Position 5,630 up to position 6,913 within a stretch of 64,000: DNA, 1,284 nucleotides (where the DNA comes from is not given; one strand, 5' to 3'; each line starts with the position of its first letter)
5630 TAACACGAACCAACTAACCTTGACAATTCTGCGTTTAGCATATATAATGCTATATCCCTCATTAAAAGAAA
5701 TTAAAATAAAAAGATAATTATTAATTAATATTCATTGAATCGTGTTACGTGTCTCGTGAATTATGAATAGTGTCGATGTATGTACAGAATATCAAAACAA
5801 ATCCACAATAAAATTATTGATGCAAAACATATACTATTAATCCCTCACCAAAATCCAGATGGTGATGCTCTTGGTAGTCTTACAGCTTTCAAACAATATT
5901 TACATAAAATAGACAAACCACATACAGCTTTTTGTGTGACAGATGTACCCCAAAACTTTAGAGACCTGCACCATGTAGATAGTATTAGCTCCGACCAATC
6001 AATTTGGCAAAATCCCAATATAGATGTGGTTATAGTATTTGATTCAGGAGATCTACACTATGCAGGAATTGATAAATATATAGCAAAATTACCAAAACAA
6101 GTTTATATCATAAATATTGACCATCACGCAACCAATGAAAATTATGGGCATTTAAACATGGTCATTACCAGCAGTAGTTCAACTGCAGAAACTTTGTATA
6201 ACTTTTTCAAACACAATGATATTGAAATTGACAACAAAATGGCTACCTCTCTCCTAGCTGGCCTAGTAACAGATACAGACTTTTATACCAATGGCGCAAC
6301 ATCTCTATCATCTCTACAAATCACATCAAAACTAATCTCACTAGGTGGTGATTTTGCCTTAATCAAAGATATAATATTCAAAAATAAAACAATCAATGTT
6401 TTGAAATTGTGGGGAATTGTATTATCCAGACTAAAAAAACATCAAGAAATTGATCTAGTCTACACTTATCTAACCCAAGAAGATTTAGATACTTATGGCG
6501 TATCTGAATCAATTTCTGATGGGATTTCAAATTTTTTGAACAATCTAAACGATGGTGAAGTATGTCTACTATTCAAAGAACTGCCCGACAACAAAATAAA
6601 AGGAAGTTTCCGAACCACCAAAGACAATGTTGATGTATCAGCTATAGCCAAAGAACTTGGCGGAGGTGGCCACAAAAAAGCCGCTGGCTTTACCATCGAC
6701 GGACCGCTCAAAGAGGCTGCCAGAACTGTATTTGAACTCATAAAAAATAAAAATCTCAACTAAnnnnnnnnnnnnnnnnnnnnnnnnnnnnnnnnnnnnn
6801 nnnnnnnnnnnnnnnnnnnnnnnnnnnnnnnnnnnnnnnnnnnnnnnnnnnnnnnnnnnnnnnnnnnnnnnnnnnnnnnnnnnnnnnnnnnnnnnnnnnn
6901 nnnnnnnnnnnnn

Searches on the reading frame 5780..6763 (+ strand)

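Call 31: search_protein_families(library=pfam, proteins=[window:5780-6763:+], max_evalue=0.001)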
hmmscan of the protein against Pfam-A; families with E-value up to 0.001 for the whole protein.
window:5780-6763:+ (327 aa): 2 families
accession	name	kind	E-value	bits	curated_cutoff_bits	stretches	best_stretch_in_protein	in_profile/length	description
PF01368.27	DHH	-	2.3e-16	60.6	28.1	1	17-161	1-124/125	DHH family, N-terminal domain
PF02272.25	DHHA1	-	1.2e-13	51.8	25.9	1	231-319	9-98/102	DHHA1 domain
